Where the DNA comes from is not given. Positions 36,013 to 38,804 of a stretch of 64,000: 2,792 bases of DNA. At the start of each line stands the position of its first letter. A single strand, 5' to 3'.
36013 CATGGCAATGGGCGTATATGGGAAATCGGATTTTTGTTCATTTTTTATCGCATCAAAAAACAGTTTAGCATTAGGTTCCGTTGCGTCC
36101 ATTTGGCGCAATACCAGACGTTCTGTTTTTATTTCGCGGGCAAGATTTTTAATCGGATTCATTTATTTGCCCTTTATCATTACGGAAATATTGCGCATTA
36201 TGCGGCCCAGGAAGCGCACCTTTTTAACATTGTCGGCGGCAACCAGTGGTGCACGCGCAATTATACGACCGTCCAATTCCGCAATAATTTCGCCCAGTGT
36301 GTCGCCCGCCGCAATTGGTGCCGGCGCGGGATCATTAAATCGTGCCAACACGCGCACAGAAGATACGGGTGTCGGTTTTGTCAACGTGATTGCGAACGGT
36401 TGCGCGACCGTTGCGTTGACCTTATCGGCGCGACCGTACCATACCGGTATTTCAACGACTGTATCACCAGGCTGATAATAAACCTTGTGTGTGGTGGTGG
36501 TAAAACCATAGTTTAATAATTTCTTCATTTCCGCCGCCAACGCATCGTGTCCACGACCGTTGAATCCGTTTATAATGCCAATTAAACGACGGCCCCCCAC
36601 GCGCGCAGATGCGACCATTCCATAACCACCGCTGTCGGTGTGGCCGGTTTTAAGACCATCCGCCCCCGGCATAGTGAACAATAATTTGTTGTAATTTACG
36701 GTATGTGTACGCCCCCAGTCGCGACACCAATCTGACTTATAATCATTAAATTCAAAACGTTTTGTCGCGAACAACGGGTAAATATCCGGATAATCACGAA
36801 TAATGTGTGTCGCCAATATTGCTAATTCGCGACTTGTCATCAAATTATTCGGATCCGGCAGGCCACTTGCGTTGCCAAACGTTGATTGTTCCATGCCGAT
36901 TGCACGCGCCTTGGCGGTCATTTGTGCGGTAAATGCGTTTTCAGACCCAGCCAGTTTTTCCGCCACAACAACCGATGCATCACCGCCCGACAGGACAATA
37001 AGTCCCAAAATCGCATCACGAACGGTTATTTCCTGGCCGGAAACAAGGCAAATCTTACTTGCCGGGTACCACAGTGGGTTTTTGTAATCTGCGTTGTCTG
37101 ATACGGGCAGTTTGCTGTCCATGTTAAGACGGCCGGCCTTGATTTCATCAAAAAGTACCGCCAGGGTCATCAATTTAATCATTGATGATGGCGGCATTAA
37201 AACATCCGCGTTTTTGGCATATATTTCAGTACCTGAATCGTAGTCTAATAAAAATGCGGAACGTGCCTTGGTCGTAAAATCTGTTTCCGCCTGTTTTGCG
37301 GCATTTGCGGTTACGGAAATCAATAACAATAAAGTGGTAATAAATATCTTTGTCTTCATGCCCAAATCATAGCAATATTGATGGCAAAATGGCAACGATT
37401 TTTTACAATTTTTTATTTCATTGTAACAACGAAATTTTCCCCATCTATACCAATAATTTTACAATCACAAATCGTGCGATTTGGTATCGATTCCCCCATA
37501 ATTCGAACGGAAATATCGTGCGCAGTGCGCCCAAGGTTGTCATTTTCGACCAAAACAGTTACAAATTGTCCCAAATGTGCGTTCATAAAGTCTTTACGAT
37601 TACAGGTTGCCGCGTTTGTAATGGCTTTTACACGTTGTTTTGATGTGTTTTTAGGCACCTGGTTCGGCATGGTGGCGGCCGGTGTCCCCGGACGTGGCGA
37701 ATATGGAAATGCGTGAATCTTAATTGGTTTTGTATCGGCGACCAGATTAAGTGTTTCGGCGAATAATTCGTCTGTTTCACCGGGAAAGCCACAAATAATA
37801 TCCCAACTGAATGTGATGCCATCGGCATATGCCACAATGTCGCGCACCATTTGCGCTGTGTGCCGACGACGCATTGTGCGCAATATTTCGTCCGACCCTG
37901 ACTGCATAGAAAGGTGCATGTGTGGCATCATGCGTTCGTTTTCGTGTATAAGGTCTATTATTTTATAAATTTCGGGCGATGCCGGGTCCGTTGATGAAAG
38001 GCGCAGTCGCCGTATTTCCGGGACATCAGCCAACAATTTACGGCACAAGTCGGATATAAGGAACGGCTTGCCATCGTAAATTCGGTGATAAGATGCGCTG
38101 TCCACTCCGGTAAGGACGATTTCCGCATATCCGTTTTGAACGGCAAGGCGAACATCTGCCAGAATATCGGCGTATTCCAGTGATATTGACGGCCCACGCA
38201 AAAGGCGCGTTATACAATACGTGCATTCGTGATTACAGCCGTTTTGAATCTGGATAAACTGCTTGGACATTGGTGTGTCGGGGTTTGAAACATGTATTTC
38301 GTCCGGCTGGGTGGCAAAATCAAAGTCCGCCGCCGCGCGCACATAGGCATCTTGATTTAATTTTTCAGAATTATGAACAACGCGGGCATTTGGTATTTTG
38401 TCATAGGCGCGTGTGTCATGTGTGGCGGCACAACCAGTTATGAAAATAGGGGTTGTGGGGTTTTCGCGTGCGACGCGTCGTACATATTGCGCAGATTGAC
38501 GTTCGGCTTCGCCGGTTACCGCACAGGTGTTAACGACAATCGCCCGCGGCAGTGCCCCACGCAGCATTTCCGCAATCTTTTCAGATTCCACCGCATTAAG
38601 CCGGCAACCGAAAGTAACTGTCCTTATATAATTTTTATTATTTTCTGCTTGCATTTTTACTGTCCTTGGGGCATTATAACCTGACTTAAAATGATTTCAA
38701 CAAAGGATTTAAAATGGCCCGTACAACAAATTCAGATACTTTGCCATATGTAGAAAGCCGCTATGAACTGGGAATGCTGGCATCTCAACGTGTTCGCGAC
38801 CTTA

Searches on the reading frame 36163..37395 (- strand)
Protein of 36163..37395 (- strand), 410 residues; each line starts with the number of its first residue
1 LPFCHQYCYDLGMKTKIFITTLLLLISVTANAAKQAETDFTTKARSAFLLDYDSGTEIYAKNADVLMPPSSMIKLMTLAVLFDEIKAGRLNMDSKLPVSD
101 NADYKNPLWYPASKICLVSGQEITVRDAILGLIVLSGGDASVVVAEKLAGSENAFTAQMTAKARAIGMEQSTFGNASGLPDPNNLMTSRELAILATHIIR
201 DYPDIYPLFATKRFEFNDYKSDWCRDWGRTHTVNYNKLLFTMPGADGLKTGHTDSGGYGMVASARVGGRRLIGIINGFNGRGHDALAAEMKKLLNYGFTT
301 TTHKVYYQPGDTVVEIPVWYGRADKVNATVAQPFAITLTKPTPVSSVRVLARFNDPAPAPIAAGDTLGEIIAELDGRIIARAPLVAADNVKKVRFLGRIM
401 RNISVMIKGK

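Call 48: search_protein_families(library=pfam, proteins=[window:36163-37395:-])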
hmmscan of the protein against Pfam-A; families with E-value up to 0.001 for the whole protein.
window:36163-37395:- (410 aa): 3 families
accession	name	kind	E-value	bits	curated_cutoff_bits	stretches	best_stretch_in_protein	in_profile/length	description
PF00768.25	Peptidase_S11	-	4.9e-52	177.2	27.6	1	37-275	6-234/239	D-alanyl-D-alanine carboxypeptidase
PF07943.18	PBP5_C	-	1.6e-13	51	21.2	1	306-392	6-91/91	Penicillin-binding protein 5, C-terminal domain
PF13354.11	Beta-lactamase2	-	3.8e-10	39.9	22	1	48-200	3-148/214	Beta-lactamase enzyme family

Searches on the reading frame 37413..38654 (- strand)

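Call 48: search_protein_families(library=pfam, proteins=[window:37413-38654:-])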
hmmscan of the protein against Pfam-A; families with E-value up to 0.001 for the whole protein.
window:37413-38654:- (413 aa): 2 families
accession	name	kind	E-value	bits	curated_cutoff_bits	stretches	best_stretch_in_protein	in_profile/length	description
PF04055.27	Radical_SAM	-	7.6e-23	81.9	29.5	1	134-305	1-166/166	Radical SAM superfamily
PF00919.26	UPF0004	-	2.4e-13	50.4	27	1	12-86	4-88/98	Uncharacterized protein family UPF0004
